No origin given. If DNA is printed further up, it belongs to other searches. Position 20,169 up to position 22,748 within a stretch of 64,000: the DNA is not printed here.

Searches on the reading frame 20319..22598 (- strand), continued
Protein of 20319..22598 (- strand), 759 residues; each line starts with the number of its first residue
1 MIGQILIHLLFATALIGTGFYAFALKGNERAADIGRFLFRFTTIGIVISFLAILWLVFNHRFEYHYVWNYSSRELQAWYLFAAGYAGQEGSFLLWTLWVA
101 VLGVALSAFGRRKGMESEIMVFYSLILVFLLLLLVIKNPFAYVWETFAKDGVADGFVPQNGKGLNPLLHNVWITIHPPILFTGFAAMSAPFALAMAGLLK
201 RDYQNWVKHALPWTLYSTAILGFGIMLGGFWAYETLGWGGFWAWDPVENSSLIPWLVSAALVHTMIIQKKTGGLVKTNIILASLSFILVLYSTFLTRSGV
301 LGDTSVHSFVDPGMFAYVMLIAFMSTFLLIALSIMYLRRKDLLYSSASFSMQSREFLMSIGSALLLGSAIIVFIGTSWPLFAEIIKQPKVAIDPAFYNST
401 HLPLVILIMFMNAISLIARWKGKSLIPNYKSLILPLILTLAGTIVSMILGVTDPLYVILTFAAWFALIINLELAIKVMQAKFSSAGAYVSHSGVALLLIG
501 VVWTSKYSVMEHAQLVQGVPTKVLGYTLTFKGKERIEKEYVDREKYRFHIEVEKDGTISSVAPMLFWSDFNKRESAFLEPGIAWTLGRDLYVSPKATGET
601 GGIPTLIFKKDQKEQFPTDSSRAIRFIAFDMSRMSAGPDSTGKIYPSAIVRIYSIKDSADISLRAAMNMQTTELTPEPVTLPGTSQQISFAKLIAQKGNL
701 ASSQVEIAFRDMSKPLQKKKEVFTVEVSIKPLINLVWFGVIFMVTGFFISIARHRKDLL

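Call 30: find_encoding_contigs(protein=P0346, flank=10000, max_places=4)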
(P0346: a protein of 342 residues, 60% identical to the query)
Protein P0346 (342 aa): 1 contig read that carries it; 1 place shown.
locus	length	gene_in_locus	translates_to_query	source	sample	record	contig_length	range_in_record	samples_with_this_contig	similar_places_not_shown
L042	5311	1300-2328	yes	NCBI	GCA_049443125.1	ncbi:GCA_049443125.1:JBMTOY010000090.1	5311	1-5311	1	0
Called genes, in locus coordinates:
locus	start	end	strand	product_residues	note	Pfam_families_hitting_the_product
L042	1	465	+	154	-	PF07228:SpoIIE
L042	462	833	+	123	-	PF01740:STAS, PF13466:STAS_2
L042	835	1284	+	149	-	PF13581:HATPase_c_2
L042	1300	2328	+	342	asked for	PF01578:Cytochrom_C_asm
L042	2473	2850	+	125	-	PF03100:CcmE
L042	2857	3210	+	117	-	-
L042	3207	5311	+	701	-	PF01578:Cytochrom_C_asm, PF16327:CcmF_C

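Call 31: find_encoding_contigs(protein=P0280, flank=10000, max_places=10)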
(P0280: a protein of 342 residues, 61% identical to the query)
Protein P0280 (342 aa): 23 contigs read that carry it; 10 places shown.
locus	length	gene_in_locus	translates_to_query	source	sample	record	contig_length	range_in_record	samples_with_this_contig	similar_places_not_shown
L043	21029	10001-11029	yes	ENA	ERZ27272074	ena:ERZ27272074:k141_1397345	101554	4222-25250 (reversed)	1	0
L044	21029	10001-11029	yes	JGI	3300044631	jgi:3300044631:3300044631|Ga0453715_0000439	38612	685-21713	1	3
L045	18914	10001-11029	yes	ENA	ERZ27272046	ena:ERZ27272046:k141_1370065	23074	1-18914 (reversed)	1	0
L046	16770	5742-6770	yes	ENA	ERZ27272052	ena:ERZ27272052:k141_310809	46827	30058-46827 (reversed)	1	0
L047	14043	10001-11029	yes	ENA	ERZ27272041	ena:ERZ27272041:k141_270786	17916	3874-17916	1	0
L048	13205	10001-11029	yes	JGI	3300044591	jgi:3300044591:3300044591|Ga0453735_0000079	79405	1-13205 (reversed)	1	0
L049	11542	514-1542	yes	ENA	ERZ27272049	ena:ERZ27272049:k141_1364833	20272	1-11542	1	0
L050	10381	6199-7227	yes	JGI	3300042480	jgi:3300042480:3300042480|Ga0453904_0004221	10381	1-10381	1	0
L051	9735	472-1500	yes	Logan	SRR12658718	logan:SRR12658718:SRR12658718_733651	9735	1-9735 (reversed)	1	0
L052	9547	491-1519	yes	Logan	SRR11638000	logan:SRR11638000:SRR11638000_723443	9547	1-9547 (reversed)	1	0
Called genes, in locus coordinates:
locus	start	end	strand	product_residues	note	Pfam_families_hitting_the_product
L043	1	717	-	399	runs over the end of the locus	-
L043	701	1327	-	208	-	PF13489:Methyltransf_23, PF13847:Methyltransf_31, PF08241:Methyltransf_11, PF08242:Methyltransf_12, PF13649:Methyltransf_25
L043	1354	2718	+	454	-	PF13439:Glyco_transf_4, PF13579:Glyco_trans_4_4 (weak), PF00534:Glycos_transf_1, PF13692:Glyco_trans_1_4, PF13524:Glyco_trans_1_2 (weak)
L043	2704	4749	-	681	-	PF00270:DEAD (faint), PF04851:ResIII, PF17757:UvrB_inter, PF27431:UvrB_3rd, PF00271:Helicase_C, PF12344:UvrB, PF02151:UVR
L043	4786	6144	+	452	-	-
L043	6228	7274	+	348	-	PF02547:Queuosine_synth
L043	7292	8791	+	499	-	PF02074:Peptidase_M32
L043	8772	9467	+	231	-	PF03167:UDG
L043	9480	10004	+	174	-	PF16267:DUF4920 (weak)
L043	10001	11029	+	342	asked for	PF01578:Cytochrom_C_asm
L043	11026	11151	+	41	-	PF20077:CcmD_alt (weak)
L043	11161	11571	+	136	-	PF03100:CcmE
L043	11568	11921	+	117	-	-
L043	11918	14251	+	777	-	PF01578:Cytochrom_C_asm, PF16327:CcmF_C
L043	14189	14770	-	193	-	PF00849:PseudoU_synth_2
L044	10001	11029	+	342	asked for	PF01578:Cytochrom_C_asm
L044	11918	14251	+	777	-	PF01578:Cytochrom_C_asm, PF16327:CcmF_C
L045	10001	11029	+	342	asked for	PF01578:Cytochrom_C_asm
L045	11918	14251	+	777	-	PF01578:Cytochrom_C_asm, PF16327:CcmF_C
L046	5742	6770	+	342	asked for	PF01578:Cytochrom_C_asm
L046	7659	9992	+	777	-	PF01578:Cytochrom_C_asm, PF16327:CcmF_C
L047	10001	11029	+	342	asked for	PF01578:Cytochrom_C_asm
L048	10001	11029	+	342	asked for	PF01578:Cytochrom_C_asm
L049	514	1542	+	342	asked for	PF01578:Cytochrom_C_asm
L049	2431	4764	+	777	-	PF01578:Cytochrom_C_asm, PF16327:CcmF_C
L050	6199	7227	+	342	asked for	PF01578:Cytochrom_C_asm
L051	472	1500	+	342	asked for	PF01578:Cytochrom_C_asm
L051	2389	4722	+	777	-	PF01578:Cytochrom_C_asm, PF16327:CcmF_C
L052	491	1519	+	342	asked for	PF01578:Cytochrom_C_asm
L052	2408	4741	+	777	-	PF01578:Cytochrom_C_asm, PF16327:CcmF_C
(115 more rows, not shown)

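Call 58: search_protein_representatives(alignment_id=A1)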
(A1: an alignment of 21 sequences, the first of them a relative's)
Query: 21 sequences, 349 profile positions. Proteins with E-value up to 0.001 (for the whole library): 6276; up to 1e-10: 2096; up to 1e-30: 275. The best 150 are listed.
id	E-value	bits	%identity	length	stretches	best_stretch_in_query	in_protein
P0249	9.6e-164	560.9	-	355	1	1-346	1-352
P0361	8.3e-120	416.4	-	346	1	1-340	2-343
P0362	4.8e-116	404.0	-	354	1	1-343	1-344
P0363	2.0e-111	388.8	-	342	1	2-339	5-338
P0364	5.1e-108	377.6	-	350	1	1-342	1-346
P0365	4.3e-106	371.3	-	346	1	1-343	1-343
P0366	6.0e-103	360.9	-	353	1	1-343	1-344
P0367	1.9e-102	359.3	-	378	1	1-340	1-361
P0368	3.9e-102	358.3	-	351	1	1-341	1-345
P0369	4.3e-100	351.5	-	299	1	95-342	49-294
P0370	2.5e-96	339.2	-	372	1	2-346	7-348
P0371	4.7e-96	338.3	-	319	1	29-342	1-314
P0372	7.8e-94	331.0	-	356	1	1-342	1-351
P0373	5.2e-93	328.2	-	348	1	1-340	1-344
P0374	5.4e-93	328.2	-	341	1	1-334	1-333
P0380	2.3e-89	316.2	-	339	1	1-335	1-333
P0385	5.3e-83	295.3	-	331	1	1-339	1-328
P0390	6.9e-73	262.1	-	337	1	1-335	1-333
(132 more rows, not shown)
